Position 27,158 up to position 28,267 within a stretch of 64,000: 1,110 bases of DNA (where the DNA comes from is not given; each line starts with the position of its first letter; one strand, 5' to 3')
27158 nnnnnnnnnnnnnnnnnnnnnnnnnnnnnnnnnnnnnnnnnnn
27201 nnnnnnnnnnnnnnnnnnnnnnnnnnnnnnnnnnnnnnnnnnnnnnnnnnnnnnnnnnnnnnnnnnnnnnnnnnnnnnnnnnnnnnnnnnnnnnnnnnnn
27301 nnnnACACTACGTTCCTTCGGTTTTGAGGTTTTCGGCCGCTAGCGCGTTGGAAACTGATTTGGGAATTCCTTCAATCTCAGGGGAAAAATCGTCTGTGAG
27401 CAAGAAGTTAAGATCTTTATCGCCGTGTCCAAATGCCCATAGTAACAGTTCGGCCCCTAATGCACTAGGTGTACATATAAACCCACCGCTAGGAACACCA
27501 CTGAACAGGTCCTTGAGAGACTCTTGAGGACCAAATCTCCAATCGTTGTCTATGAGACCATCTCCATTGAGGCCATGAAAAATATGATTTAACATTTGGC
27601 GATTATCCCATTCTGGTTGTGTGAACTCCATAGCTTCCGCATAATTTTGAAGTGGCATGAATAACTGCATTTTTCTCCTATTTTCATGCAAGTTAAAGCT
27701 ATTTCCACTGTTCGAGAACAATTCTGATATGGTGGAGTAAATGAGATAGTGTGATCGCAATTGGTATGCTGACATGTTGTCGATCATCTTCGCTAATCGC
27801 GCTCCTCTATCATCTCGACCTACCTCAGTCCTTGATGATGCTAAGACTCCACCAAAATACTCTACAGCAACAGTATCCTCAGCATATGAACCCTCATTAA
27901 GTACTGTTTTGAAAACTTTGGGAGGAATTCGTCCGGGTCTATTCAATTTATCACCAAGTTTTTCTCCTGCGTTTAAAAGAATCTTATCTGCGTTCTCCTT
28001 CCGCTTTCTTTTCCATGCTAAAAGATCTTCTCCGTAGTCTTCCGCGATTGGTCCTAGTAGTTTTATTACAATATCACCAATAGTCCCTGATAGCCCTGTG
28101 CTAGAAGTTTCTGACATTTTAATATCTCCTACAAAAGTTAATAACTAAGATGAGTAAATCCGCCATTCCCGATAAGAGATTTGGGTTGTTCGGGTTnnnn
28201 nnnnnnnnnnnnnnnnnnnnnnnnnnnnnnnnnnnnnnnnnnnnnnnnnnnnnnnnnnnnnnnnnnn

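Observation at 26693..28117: Two-gene module: Abi-alpha-like protein plus HExxH metallopeptidase-like protein (possibly an undescribed defense pair)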

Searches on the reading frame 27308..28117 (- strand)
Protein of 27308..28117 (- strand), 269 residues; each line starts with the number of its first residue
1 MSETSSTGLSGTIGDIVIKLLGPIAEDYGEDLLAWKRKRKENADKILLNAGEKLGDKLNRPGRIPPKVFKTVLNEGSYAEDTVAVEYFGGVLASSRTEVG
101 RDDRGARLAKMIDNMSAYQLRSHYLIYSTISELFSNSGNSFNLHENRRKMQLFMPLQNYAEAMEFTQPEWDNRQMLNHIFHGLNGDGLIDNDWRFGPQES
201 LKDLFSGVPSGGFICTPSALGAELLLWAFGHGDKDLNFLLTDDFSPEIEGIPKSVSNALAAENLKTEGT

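Call 3: search_protein_families(library=pfam, proteins=[window:27308-28117:-], max_evalue=1)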
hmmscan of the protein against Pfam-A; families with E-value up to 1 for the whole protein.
window:27308-28117:- (269 aa): 0 families

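Call 4: search_protein_families(library=padloc, proteins=[window:27308-28117:-], max_evalue=1)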
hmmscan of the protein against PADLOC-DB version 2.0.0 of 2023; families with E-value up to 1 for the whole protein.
window:27308-28117:- (269 aa): 0 families

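Call 5: search_protein_families(library=ncbifam, proteins=[window:27308-28117:-], max_evalue=10)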
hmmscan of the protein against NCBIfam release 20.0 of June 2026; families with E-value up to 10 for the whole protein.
window:27308-28117:- (269 aa): 0 families

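Call 6: search_protein_families(library=phrogs, proteins=[window:27308-28117:-], max_evalue=10)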
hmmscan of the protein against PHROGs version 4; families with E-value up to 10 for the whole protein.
window:27308-28117:- (269 aa): 0 families

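Call 8: find_homologous_proteins(query=window:27308-28117:-)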
Query window:27308-28117:- (269 aa): 1146 proteins with E <= 0.001 among 2011 candidates; the best 120 are listed.
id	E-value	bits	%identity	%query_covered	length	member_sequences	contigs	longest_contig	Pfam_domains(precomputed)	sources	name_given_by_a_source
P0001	4.9e-178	608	100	100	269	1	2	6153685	-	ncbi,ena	-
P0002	9.7e-149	512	84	100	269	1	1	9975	-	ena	-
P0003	1.4e-144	498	85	99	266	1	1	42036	-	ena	-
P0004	2.4e-143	494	82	100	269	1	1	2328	-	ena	-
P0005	8.8e-141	486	81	100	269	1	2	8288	-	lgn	-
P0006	9.5e-133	460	75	100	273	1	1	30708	-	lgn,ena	-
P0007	4.1e-132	458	76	99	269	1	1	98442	-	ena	-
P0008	9.9e-126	437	76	97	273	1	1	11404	-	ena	-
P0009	2.4e-123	429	75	98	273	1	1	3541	-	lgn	-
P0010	2.0e-121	423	75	98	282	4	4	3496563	-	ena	-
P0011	4.7e-121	421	73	96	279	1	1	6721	-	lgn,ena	-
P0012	1.8e-119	416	69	97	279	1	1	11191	-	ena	-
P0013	2.3e-119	416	69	100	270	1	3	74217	-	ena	-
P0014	5.0e-118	411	69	98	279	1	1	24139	-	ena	-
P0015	1.5e-117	410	72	95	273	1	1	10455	-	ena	-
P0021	7.8e-116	404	69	100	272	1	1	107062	-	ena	-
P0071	1.2e-103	364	62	99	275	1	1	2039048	-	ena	-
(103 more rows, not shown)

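Call 15: search_solved_structures(query=A1, max_evalue=10, show_alignments=2)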
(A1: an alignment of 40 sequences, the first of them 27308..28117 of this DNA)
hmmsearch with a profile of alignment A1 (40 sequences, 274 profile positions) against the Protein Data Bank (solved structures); distinct sequences matched with E-value up to 10: 1.
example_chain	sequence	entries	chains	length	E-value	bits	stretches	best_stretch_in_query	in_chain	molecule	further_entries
2jqq_A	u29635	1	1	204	0.79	12.2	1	115-172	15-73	Conserved oligomeric Golgi complex subunit 2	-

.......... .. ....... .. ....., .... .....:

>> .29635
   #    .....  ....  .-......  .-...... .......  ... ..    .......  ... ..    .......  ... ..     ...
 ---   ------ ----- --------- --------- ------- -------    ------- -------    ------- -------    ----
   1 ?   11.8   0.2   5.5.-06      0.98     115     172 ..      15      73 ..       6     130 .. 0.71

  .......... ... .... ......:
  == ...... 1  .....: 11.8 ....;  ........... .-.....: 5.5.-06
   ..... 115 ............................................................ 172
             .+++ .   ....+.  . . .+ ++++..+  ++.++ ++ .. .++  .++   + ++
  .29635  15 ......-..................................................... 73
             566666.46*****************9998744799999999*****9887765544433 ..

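Call 17: find_related_loci(query=A1, collection=genome_contigs, flank=10000)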
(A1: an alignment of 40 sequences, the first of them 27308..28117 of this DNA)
Query A1 (269 aa) in genome_contigs; peptide patterns used: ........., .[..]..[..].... (x = any residue, [..] = any of these).
83 stretches matched a pattern; 76 encode a relative of the query (tblastn E <= 1e-3); 76 distinct loci.
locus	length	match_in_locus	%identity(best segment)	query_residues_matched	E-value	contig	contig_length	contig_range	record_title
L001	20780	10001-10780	69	4-259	2e-117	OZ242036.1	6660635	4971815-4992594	MAG: Candidatus Poribacteria bacterium isolate 54b3e0b4-8990-4cd1-959a-c9693763f33b genome assembly, chromosome: 1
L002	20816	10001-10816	64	1-269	1e-112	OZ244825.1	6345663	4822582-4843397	MAG: Candidatus Poribacteria bacterium isolate 9ee73198-b11f-455e-92bc-43fc746e3fb5 genome assembly, chromosome: 1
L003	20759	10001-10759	63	15-267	1e-110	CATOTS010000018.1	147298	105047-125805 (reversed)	MAG: uncultured Caldilineaceae bacterium isolate 89edc99b-a254-4a58-8b99-7cf6359c985e genome assembly, contig: contig_18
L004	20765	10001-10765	62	15-267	7e-107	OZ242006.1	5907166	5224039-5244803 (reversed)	MAG: Caldilineaceae bacterium isolate bae19857-78f1-445b-b865-dfd914d151a3 genome assembly, chromosome: 1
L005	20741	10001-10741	62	15-259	6e-104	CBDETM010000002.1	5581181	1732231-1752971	MAG: Caldilineaceae bacterium isolate 6b64165d-51f0-42fe-9188-3af62e021e19 genome assembly, contig: contig_2, whole geno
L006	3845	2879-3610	60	15-258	1e-102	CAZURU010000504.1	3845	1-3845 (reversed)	MAG TPA_asm: uncultured bacterium isolate SRP109090_co2_4 genome assembly, contig: NODE_36321_length_3845_cov_5.510818,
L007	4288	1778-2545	58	4-258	1e-99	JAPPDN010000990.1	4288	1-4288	MAG: Candidatus Poribacteria bacterium isolate IRC4_bin_27 NODE_8489_length_4288_cov_5.42925, whole genome shotgun seque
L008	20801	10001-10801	53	1-263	2e-97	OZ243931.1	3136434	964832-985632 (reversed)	MAG: Candidatus Poriferihabitaceae bacterium isolate 6b5ba4f5-bc53-488e-9774-1628661a43f4 genome assembly, chromosome: 1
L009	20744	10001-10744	56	15-262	3e-95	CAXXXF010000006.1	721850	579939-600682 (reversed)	MAG: Candidatus Latescibacterota bacterium isolate cdc6522c-bbe9-4fa3-a52d-301d393956c9 genome assembly, contig: contig_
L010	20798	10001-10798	55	1-262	3e-96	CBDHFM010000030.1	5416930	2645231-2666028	MAG: Vicinamibacterales bacterium isolate 1df3f988-940b-40e8-83c1-45d71c881355 genome assembly, contig: chromosome_14, w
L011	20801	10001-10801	52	4-269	3e-93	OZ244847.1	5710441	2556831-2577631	MAG: Candidatus Latescibacterota bacterium isolate 8a2eb0e1-25ad-4382-8bb9-52b38a0e126b genome assembly, chromosome: 1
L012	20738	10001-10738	53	15-260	3e-90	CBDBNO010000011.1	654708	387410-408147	MAG: Alphaproteobacteria bacterium isolate 3b2a6145-dd22-4f5c-8966-122b708bad15 genome assembly, contig: contig_11, whol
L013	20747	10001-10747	52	15-263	2e-87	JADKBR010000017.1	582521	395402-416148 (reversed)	MAG: Candidatus Dechloromonas phosphorivorans isolate OdNE_18-Q3-R46-58_BAT3C.305 tig00228460-10-5822600, whole genome s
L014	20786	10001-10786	50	3-260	2e-87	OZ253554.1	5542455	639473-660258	MAG: Terriglobia bacterium isolate 396977cd-f3bc-4a7a-a902-c7514da379ca genome assembly, chromosome: 1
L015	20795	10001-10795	49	1-262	7e-86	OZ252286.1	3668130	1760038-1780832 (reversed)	MAG: Candidatus Marinacidobacterium sp. isolate 2fc02975-8019-4601-bdd3-05d84ce2460d genome assembly, chromosome: 1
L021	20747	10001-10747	51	15-262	8e-80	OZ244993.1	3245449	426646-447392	MAG: Rhodothermales bacterium isolate ceceef6d-0efe-4d9a-b7e8-778d3fd0e989 genome assembly, chromosome: 1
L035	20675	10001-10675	44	19-241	1e-58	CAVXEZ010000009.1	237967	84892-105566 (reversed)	MAG: uncultured Chloroflexia bacterium isolate MFD02416.bin.1.282 genome assembly, contig: contig_13603, whole genome sh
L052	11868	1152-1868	40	13-252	7e-52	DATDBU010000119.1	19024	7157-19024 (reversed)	MAG TPA_asm: Chthoniobacterales bacterium isolate SMAG_U130 k141_1678649, whole genome shotgun sequence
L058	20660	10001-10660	40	19-241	8e-50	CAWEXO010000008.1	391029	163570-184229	MAG: uncultured Verrucomicrobiae bacterium isolate MFD09603.bin.2.211 genome assembly, contig: contig_40185, whole genom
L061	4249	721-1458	37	12-257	8e-48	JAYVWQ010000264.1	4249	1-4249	MAG: Akkermansia sp. isolate GL82_UP_concoct_189_sub GL82_UP_concoct_189_sub_263, whole genome shotgun sequence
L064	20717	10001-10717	38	4-240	2e-43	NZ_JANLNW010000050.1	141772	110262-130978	Pseudomonas sp. 6D_7.1_Bac1 17, whole genome shotgun sequence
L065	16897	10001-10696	36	15-247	2e-42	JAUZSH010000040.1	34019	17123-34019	MAG: Ghiorsea sp. isolate Faavne_M6_B18 Faavne_M6_B18-contig_4377_pilon, whole genome shotgun sequence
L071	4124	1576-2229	35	19-249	3e-32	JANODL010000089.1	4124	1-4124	MAG: Acidobacteriota bacterium isolate VAR_17_metabat_128 VAR_17_k141_202096, whole genome shotgun sequence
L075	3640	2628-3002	42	17-145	2e-19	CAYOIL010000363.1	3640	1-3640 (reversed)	MAG TPA_asm: uncultured Saprospiraceae bacterium isolate SRP268394_co1_141 genome assembly, contig: NODE_33640_length_36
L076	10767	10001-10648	29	19-253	7e-17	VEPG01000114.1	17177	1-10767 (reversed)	MAG: Desulfuromonas sp. isolate MnB_14 Mn-Desulfuromonas-1_1274, whole genome shotgun sequence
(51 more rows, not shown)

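Call 25: predict_structure(alignment_id=A1)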
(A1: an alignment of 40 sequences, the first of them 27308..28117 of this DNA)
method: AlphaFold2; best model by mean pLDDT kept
length: 269 residues; sequences in the alignment: 40
mean_pLDDT: 84.1   pTM: 0.83
mean pLDDT of the five models: 84.1, 83.1, 81.4, 81.4, 81.2
residues with pLDDT >= 90: 141; 70-90: 88; 50-70: 16; < 50: 24
segments of 3 or more residues with pLDDT < 50: 1-14, 267-269
pLDDT, mean of each block of 10 residues (from residue 1): 35 48 52 74 88 84 85 84 95 83 87 95 97 87 91 96 93 91 96 92 90 96 95 86 85 95 69
secondary structure, 60 per line:
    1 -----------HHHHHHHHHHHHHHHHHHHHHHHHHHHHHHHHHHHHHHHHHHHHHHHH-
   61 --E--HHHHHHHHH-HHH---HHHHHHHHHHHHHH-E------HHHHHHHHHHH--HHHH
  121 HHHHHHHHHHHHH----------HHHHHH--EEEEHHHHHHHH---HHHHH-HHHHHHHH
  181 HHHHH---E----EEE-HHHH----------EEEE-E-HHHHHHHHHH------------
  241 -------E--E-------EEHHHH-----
elements in order: H12-59 H66-74 H82-95 H104-114 H117-133 H144-149 E152-155 H156-163 H167-171 H173-185 E194-196 H198-201 E212-215 H219-228 H261-264

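Call 27: search_protein_families(library=pfam, alignment_id=A3, max_evalue=1)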
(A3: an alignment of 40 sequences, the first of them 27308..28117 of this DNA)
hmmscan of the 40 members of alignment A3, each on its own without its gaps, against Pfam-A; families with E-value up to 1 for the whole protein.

A. member 1, window:27308-28117:- (269 aa): 0 families

B. families by the number of members that match (of 40 scanned): 9 families
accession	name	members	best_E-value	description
PF14337.13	Abi_alpha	11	4.3e-08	Abortive infection alpha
PF24227.1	DUF7443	2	0.09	Domain of unknown function (DUF7443)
PF03278.18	IpaB_EvcA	1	0.024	IpaB/EvcA family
PF21194.3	TadZ-like_ARD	1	0.095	TadZ-like, receiver domain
PF14226.12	DIOX_N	1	0.1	non-haem dioxygenase in morphine synthesis N-terminal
PF03382.20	DUF285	1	0.1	Mycoplasma protein of unknown function, DUF285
PF24169.1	Fn3-I_PB4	1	0.2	Straight fiber protein PB4 first Fn3-like domain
PF22818.2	ApeI-like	1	0.24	ApeI dehydratase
PF02519.19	Auxin_inducible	1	0.25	Auxin responsive protein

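Call 30: search_protein_families(library=pfam, proteins=[L076:9944-10732:+, L075:2583-3374:+, L071:1528-2331:+, L058:9944-10753:+, L064:9986-10819:+, L065:9944-10747:+, L052:1107-1889:+, L061:673-1524:+, L035:9929-10756:+, L021:9941-10750:+], max_evalue=1)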
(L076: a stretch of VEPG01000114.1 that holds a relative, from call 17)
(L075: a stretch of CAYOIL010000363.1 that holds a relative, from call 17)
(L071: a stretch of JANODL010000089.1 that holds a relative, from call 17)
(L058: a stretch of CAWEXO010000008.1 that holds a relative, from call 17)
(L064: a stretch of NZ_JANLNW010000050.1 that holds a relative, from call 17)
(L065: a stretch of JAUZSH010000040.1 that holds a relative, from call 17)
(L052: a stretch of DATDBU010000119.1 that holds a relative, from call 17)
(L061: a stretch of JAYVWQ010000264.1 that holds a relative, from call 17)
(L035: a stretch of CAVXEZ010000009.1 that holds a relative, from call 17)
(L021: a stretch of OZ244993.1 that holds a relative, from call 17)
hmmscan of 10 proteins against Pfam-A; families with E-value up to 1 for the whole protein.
L076:9944-10732:+ (262 aa): 1 family
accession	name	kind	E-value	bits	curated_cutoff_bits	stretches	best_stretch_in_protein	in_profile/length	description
PF14337.13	Abi_alpha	-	4.3e-08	33.8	29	1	47-184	11-148/196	Abortive infection alpha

L075:2583-3374:+ (263 aa): 1 family
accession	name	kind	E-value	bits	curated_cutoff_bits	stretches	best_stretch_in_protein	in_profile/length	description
PF14337.13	Abi_alpha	-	0.022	15.2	29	1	45-179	8-146/196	Abortive infection alpha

L071:1528-2331:+ (267 aa): 2 families
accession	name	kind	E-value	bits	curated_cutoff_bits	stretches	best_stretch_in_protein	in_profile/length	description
PF14337.13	Abi_alpha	-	0.0018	18.7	29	1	34-185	6-147/196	Abortive infection alpha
PF21194.3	TadZ-like_ARD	-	0.095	13.5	27.4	1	133-176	20-62/108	TadZ-like, receiver domain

L058:9944-10753:+ (269 aa): 0 families

L064:9986-10819:+ (277 aa): 0 families

L065:9944-10747:+ (267 aa): 0 families

L052:1107-1889:+ (260 aa): 1 family
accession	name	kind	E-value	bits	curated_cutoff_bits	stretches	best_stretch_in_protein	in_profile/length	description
PF14337.13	Abi_alpha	-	0.0039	17.6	29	1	57-195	13-146/196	Abortive infection alpha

L061:673-1524:+ (283 aa): 0 families

L035:9929-10756:+ (275 aa): 1 family
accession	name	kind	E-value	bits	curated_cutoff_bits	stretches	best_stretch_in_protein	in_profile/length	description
PF14337.13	Abi_alpha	-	0.025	15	29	1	51-127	4-85/196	Abortive infection alpha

L021:9941-10750:+ (269 aa): 0 families

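Call 41: find_encoding_contigs(protein=P0071, flank=8000, max_places=3)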
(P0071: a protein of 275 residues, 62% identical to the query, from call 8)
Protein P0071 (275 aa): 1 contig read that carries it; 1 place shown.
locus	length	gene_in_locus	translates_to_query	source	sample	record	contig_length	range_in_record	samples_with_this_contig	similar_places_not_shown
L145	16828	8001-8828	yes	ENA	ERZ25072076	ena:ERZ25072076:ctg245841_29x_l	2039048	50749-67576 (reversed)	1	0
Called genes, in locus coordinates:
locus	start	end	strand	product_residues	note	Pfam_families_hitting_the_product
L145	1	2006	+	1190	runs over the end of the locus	PF18165:pP_pnuc_1 (faint)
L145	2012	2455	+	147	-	PF01850:PIN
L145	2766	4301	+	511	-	PF01602:Adaptin_N (faint), PF02985:HEAT (faint), PF13513:HEAT_EZ (faint), PF03130:HEAT_PBS (faint), PF00514:Arm (faint), PF13646:HEAT_2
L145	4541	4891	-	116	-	-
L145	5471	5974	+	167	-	-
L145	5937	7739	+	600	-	-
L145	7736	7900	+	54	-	-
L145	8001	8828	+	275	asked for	-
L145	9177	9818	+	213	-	-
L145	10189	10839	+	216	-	PF05154:TM2 (weak)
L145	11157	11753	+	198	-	-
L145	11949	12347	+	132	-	-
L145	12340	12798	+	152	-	-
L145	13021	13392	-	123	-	-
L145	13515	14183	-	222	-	-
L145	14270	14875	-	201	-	PF13187:Fer4_9 (faint), PF13534:Fer4_17 (faint), PF00037:Fer4 (faint), PF12797:Fer4_2 (faint), PF12838:Fer4_7, PF13237:Fer4_10 (weak), PF14697:Fer4_21, PF12838:Fer4_7 (weak), +3 more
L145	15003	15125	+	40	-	-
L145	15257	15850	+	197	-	PF16694:Cytochrome_P460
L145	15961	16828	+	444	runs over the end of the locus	PF00919:UPF0004, PF04055:Radical_SAM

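Call 42: find_encoding_contigs(protein=P0021, flank=8000, max_places=3)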
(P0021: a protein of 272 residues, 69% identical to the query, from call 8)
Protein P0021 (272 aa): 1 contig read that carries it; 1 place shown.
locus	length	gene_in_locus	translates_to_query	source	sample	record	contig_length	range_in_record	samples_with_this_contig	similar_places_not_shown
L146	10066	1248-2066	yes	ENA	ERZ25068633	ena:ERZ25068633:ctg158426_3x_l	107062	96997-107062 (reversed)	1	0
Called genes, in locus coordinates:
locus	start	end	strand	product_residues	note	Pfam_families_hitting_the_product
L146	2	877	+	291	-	?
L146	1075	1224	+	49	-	-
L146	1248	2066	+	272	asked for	-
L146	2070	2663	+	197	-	-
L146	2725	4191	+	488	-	-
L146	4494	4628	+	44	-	-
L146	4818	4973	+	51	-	-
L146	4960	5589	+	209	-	PF22847:Glyco_hydro_43_rel (faint)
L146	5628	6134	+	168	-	-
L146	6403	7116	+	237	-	PF05721:PhyH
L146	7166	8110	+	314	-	PF05721:PhyH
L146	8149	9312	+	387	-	PF05721:PhyH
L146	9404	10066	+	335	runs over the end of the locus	PF20030:bpMoxR, PF07726:AAA_3, PF07728:AAA_5, PF17863:AAA_lid_2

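Call 43: find_encoding_contigs(protein=P0002, flank=8000, max_places=3)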
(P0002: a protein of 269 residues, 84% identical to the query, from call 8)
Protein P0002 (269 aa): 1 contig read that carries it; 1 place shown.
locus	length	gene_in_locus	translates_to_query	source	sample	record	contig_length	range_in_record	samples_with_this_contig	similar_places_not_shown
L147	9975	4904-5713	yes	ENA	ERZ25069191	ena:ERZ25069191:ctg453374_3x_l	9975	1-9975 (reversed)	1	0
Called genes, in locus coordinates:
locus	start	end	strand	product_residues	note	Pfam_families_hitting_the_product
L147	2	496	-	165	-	?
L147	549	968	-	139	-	-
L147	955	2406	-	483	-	-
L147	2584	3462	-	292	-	PF01261:AP_endonuc_2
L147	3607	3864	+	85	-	-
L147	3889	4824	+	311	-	PF18863:AbiJ_NTD4, PF05168:HEPN (faint), PF14355:Abi_C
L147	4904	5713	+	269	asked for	-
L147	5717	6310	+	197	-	-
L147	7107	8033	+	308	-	-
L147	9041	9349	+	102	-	-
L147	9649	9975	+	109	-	?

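Call 45: find_encoding_contigs(protein=P0003, flank=6000, max_places=2)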
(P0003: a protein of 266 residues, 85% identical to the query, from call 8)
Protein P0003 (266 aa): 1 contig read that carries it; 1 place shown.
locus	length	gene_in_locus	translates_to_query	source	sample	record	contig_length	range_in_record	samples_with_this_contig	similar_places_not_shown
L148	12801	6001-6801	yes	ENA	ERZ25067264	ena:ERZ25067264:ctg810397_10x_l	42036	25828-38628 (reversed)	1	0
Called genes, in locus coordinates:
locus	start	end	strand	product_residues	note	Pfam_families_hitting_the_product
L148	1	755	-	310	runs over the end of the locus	-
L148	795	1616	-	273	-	PF05853:BKACE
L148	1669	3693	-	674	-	-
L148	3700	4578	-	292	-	PF01261:AP_endonuc_2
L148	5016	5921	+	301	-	PF18863:AbiJ_NTD4, PF14355:Abi_C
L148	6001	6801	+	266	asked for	-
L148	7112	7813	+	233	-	PF22847:Glyco_hydro_43_rel (faint)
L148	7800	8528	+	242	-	-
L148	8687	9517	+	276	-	PF05721:PhyH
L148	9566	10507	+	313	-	PF05721:PhyH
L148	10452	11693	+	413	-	PF05721:PhyH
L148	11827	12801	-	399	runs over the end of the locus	PF01385:OrfB_IS605, PF07282:Cas12f1-like_TNB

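Call 46: find_encoding_contigs(protein=P0007, flank=6000, max_places=2)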
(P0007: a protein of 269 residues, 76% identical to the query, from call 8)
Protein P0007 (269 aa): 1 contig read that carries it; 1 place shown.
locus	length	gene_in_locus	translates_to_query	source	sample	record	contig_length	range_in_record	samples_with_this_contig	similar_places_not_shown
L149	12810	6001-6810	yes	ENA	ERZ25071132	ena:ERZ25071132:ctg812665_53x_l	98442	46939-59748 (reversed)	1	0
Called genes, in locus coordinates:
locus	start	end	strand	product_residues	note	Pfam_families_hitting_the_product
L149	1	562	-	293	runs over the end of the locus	-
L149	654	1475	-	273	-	PF05853:BKACE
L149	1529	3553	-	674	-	-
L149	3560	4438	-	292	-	PF01261:AP_endonuc_2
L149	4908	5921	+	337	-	PF18863:AbiJ_NTD4, PF14355:Abi_C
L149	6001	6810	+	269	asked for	-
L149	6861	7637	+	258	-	PF13365:Trypsin_2 (weak)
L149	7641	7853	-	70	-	-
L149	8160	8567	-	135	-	-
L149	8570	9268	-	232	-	-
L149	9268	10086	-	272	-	-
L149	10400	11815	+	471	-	-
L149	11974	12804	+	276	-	PF05721:PhyH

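Call 56: search_protein_families(library=pfam, alignment_id=A6, max_evalue=0.001)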
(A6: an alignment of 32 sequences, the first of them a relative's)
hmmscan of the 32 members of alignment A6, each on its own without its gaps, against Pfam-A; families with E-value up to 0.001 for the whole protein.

A. member 1, L002:10938-11627:+ (229 aa): 1 family
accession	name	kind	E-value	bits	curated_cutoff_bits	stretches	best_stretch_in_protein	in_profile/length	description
PF15515.12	MvaI_BcnI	-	3.7e-40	138.8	25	1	8-220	2-225/227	MvaI/BcnI restriction endonuclease family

B. families by the number of members that match (of 32 scanned): 31 families (the first 25 are shown)
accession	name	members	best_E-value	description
PF02646.22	RmuC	1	4.3e-92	RmuC family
PF00158.32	Sigma54_activat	1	2.4e-68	Sigma-54 interaction domain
PF02384.22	N6_Mtase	1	2.9e-55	N-6 DNA Methylase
PF07631.16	PSD4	1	2.5e-48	Protein of unknown function (DUF1592)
PF18160.6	SLATT_5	1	4.7e-46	SMODS and SLOG-associating 2TM effector domain family 5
PF10592.14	AIPR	1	6.9e-46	AIPR protein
PF15515.12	MvaI_BcnI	1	3.7e-40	MvaI/BcnI restriction endonuclease family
PF07627.16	PSCyt3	1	2.2e-37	Protein of unknown function (DUF1588)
PF03235.19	GmrSD_N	1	5.6e-33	GmrSD restriction endonuclease, N-terminal domain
PF07626.16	PSD3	1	8.5e-30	Protein of unknown function (DUF1587)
PF12161.14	HsdM_N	1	1.4e-27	HsdM N-terminal domain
PF07624.16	PSD2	1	3.3e-25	Protein of unknown function (DUF1585)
PF03483.22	B3_4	1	1.6e-23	B3/4 domain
PF12564.13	TypeIII_RM_meth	1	8.7e-20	Type III restriction/modification enzyme methylation subunit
PF07637.16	PSD5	1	9.1e-20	Protein of unknown function (DUF1595)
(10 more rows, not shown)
